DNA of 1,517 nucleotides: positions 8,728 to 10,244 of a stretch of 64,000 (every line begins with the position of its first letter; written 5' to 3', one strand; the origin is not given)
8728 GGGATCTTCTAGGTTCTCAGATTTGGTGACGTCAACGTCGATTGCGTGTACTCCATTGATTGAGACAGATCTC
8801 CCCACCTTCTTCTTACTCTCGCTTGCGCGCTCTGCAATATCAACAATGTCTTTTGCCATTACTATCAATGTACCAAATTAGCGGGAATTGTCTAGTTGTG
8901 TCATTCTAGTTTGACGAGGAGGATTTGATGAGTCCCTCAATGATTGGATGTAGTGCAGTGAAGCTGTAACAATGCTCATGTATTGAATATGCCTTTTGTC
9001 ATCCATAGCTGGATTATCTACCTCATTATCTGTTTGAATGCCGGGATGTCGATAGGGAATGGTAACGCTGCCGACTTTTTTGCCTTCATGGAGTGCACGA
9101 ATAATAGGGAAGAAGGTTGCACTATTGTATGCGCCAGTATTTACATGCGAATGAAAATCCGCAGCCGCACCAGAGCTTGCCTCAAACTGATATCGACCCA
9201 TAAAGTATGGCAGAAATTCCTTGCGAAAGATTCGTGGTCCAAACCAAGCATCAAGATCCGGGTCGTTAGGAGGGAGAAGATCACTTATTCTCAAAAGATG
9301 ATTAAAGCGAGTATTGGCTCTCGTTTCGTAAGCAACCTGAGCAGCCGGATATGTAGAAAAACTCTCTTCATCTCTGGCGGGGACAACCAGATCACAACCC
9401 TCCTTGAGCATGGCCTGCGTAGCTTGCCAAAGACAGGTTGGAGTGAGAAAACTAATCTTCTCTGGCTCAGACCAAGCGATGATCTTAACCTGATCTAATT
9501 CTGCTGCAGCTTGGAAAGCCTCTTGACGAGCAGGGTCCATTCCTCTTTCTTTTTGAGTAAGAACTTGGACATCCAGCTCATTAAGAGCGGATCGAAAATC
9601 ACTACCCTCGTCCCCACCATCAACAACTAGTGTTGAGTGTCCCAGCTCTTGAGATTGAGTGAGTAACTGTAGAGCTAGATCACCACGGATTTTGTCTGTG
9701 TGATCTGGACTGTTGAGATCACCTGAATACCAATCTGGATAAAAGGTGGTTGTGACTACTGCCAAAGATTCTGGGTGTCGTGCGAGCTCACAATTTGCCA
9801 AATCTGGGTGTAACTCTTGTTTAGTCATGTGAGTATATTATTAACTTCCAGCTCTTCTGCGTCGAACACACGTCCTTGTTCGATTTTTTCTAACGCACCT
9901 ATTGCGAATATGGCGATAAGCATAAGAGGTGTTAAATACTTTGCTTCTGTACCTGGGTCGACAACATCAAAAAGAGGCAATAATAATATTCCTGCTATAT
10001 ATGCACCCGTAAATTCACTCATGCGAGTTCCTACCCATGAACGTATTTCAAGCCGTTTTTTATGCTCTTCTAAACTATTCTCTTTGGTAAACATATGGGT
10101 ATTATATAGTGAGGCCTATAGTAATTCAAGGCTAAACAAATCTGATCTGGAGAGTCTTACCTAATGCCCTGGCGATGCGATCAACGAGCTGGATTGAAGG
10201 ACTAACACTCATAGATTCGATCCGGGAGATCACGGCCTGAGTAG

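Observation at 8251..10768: HigB(Gp49-like)/HigA(XRE) toxin-antitoxin pair plus three hypothetical genes embedded inside the glycosylation operon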

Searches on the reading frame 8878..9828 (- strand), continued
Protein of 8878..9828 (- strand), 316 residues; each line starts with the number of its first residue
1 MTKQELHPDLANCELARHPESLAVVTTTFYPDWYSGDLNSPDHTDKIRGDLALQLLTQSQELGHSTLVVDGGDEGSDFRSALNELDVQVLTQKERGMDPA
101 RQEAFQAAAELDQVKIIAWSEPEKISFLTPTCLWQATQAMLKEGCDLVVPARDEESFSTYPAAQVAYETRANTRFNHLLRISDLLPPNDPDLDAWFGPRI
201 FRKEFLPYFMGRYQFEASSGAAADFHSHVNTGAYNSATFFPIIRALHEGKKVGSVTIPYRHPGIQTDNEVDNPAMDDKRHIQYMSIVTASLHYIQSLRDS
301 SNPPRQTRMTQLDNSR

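Call 26: fold_search(model_id=the predicted structure, library=pdb)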
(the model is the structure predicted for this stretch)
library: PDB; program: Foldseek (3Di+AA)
matches with E <= 10: 1469; with E <= 0.001: 169
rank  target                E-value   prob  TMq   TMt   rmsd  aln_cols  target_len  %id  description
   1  2bo4_A                5.2e-08  1.00  0.52  0.44   6.1       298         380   14  Dissection of mannosylglycerate synthase: an archetypal mannosyltransferase (released 2005-06-06)
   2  2y4j_B                1.1e-07  1.00  0.52  0.45   6.3       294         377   14  MANNOSYLGLYCERATE SYNTHASE IN COMPLEX WITH LACTATE (released 2011-02-02)
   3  3f1y_C                1.2e-07  1.00  0.54  0.53   8.5       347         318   12  Mannosyl-3-phosphoglycerate synthase from Rubrobacter xylanophilus (released 2009-11-03)
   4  2y4k_A                1.5e-07  1.00  0.52  0.44   6.5       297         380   16  MANNOSYLGLYCERATE SYNTHASE IN COMPLEX WITH MG-GDP (released 2011-02-02)
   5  9nyf_A                2.0e-07  1.00  0.44  0.45   6.4       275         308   11  Cryo-EM structure of the glycosyltransferase GtrB (tetramer volume) (released 2025-12-17)
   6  5mlz                  2.4e-07  1.00  0.45  0.41   7.0       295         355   15  Dolichyl phosphate mannose synthase in complex with GDP and Mg2+ (released 2017-08-09)
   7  7sp9_A                2.6e-07  1.00  0.44  0.30  15.0       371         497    9  Chlorella virus Hyaluronan Synthase in the GlcNAc-primed channel-closed state (released 2022-04-06)
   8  2bo7_A                2.9e-07  1.00  0.51  0.44   6.1       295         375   14  DISSECTION OF MANNOSYLGLYCERATE SYNTHASE: AN ARCHETYPAL MANNOSYLTRANSFERASE (released 2005-06-06)
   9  2y4j_A                2.9e-07  1.00  0.51  0.44   6.3       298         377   15  MANNOSYLGLYCERATE SYNTHASE IN COMPLEX WITH LACTATE (released 2011-02-02)
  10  3o3p_B                3.1e-07  1.00  0.53  0.53   8.8       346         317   12  Crystal structure of R. xylanophilus MpgS in complex with GDP-Mannose (released 2010-11-03)
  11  2y4k_B                3.5e-07  1.00  0.52  0.44   6.6       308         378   14  MANNOSYLGLYCERATE SYNTHASE IN COMPLEX WITH MG-GDP (released 2011-02-02)
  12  7pdo                  4.9e-07  1.00  0.47  0.49   7.6       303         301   14  Crystal structure of Mycobacterium hassiacum glucosyl-3-phosphoglycerate synthase at pH 5.5 in complex with UDP (released 2023-02-15)
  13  9nye_A                5.6e-07  1.00  0.39  0.40  16.9       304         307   12  Cryo-EM structure of the glycosyltransferase GtrB in the apo state (octamer volume) (released 2025-12-17)
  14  2y4l_B                8.9e-07  1.00  0.51  0.44   6.7       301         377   15  MANNOSYLGLYCERATE SYNTHASE IN COMPLEX WITH Manganese and GDP (released 2011-02-02)
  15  7pho_A                9.5e-07  1.00  0.47  0.50  10.3       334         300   13  Crystal structure of Mycobacterium hassiacum glucosyl-3-phosphoglycerate synthase at pH 7.1 in complex with 4-hydroxyb (released 2023-03-01)
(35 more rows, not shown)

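Call 76: search_protein_families(library=padloc, proteins=[window:8878-9828:-], max_evalue=0.01)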
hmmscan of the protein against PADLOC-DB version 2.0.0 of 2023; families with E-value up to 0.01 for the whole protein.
window:8878-9828:- (316 aa): 0 families

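Call 77: search_protein_families(library=phrogs, proteins=[window:8878-9828:-], max_evalue=0.001)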
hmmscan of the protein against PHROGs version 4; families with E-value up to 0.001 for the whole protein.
window:8878-9828:- (316 aa): 0 families

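Call 86: search_protein_families(library=pfam, alignment_id=A1, max_evalue=0.01)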
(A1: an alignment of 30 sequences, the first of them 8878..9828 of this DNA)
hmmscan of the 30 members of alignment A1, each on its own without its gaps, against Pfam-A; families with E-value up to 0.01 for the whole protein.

A. member 1, window:8878-9828:- (316 aa): 0 families

B. families by the number of members that match (of 30 scanned): 3 families
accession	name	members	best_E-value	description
PF00535.33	Glycos_transf_2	14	1.9e-06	Glycosyl transferase family 2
PF12163.13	HobA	1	0.0051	DNA replication regulator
PF24477.2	ARM_At3g06530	1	0.0097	At3g06530-like, ARM repeats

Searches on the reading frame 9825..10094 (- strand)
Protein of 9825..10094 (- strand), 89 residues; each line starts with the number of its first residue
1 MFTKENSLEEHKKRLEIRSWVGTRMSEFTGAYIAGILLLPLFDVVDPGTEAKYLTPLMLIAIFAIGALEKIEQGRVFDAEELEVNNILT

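Call 3: search_protein_families(library=pfam, proteins=[window:9825-10094:-], max_evalue=0.1)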
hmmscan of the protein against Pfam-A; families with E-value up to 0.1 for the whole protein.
window:9825-10094:- (89 aa): 0 families

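Call 4: search_protein_families(library=ncbifam, proteins=[window:9825-10094:-], max_evalue=0.1)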
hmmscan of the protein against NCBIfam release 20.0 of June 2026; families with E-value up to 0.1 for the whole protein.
window:9825-10094:- (89 aa): 0 families

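Call 59: search_protein_representatives(protein=window:9825-10094:-)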
Query: 89 residues. Proteins with E-value up to 0.001 (for the whole library): 1; up to 1e-10: 1; up to 1e-30: 1. The best 1 are listed.
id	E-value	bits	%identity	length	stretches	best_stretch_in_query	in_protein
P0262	4.4e-33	128.8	100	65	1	25-89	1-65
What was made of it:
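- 9825..10094 (-): 89-aa ORFan with two hydrophobic segments; its stop overlaps the start of the 316-aa gene (ATGA). An exhaustive phmmer search against 1.84 billion representatives finds only itself (call 59).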

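Call 76: search_protein_families(library=padloc, proteins=[window:9825-10094:-], max_evalue=0.01)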
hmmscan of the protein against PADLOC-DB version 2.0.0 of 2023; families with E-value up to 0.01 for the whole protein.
window:9825-10094:- (89 aa): 0 families

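Call 77: search_protein_families(library=phrogs, proteins=[window:9825-10094:-], max_evalue=0.001)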
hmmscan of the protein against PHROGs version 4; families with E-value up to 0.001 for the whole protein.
window:9825-10094:- (89 aa): 0 families
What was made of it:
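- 9825..10094 (-): No family hit (calls 3, 4, 76, 77).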
